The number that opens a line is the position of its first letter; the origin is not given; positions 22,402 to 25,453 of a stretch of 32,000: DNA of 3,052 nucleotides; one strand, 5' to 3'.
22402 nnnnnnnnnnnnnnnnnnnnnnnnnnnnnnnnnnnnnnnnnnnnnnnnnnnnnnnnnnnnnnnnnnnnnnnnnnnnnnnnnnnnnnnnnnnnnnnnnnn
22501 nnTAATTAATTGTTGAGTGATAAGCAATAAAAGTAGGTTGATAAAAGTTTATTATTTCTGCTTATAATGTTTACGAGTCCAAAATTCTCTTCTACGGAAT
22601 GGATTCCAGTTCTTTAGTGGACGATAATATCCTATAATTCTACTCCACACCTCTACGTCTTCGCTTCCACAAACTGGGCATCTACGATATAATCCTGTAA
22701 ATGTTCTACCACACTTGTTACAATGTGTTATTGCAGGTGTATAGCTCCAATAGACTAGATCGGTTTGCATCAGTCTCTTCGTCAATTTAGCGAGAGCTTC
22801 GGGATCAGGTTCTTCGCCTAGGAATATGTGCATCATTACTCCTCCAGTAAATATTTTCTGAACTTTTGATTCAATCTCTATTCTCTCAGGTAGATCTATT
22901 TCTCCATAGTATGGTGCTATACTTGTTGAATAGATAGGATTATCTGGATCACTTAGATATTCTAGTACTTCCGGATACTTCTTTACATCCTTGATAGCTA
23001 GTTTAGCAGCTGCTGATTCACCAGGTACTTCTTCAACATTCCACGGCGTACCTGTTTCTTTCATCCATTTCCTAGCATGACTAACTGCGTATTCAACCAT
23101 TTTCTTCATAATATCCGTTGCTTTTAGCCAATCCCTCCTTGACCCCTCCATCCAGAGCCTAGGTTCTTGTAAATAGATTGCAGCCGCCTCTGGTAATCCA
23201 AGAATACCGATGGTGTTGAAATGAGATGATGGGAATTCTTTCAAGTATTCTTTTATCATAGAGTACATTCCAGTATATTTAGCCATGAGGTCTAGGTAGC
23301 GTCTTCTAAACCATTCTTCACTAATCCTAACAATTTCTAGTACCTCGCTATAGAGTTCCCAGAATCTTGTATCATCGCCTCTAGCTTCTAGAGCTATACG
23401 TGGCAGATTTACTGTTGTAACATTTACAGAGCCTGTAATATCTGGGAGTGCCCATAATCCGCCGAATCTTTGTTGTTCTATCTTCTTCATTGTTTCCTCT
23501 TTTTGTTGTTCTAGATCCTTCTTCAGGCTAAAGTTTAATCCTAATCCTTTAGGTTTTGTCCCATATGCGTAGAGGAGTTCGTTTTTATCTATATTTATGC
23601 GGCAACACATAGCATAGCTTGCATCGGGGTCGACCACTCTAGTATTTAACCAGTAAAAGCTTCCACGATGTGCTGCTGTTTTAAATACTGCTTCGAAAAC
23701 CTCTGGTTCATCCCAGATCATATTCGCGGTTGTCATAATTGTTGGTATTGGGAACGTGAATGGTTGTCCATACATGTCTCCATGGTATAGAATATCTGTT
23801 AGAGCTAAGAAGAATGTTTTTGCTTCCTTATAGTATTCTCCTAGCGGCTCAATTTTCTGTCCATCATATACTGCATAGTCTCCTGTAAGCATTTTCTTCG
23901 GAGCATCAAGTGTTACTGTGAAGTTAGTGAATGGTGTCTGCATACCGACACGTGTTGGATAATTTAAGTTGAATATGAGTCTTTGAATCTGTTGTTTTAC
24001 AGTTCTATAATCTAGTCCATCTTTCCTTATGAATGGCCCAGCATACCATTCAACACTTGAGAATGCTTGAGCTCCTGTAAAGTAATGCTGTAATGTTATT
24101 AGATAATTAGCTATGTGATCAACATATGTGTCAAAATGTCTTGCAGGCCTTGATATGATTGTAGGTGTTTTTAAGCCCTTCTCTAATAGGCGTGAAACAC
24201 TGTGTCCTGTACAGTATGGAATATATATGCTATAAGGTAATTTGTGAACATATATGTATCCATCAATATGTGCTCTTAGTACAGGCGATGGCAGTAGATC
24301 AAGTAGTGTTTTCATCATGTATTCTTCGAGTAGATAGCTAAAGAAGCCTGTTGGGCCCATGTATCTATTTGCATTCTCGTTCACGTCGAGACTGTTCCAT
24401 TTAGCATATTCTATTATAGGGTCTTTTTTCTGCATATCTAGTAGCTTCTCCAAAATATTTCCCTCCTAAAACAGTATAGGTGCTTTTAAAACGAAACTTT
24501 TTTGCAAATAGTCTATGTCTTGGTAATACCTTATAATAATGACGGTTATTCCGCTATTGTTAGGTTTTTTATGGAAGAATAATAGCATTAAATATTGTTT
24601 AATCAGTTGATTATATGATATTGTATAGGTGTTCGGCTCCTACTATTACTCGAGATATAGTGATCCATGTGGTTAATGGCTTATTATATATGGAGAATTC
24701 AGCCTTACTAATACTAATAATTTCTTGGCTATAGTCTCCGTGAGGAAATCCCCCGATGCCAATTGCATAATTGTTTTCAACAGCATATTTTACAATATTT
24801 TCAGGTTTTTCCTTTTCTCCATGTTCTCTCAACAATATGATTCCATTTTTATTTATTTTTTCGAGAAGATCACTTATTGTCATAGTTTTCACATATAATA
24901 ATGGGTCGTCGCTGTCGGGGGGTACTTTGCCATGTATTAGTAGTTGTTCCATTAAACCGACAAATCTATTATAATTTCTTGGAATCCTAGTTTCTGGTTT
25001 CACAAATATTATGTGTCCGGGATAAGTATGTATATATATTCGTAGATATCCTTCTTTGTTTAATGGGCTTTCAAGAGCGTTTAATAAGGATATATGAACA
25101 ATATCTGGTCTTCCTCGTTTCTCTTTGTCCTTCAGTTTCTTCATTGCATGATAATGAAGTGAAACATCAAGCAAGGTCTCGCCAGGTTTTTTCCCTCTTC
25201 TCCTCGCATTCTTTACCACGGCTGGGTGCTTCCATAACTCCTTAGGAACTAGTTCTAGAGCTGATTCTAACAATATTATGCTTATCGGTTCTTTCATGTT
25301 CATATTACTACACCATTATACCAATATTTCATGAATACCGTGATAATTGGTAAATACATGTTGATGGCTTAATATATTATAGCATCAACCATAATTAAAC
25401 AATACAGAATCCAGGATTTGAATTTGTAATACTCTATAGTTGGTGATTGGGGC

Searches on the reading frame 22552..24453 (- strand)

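Call 63: search_protein_families(library=pfam, proteins=[window:22552-24453:-], max_evalue=0.0001)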
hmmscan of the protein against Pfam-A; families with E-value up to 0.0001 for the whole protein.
window:22552-24453:- (633 aa): 1 family
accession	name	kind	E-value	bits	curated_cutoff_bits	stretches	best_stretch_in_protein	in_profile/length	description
PF13597.11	NRDD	-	6.8e-149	497.5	26.2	1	26-630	1-562/562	Anaerobic ribonucleoside-triphosphate reductase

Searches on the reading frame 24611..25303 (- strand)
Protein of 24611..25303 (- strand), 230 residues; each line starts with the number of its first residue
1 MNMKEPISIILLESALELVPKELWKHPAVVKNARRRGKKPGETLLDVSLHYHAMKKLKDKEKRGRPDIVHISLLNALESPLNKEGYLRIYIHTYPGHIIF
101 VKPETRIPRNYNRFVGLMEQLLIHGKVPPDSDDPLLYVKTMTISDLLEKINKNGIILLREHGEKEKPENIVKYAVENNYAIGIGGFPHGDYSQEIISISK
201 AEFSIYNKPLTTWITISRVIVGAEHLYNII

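Call 63: search_protein_families(library=pfam, proteins=[window:24611-25303:-], max_evalue=0.0001)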
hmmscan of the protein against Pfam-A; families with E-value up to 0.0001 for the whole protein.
window:24611-25303:- (230 aa): 1 family
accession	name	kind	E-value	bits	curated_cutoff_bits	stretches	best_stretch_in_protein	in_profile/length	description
PF03587.19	EMG1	-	3.3e-70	236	28.2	1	9-224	1-197/197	EMG1/NEP1 methyltransferase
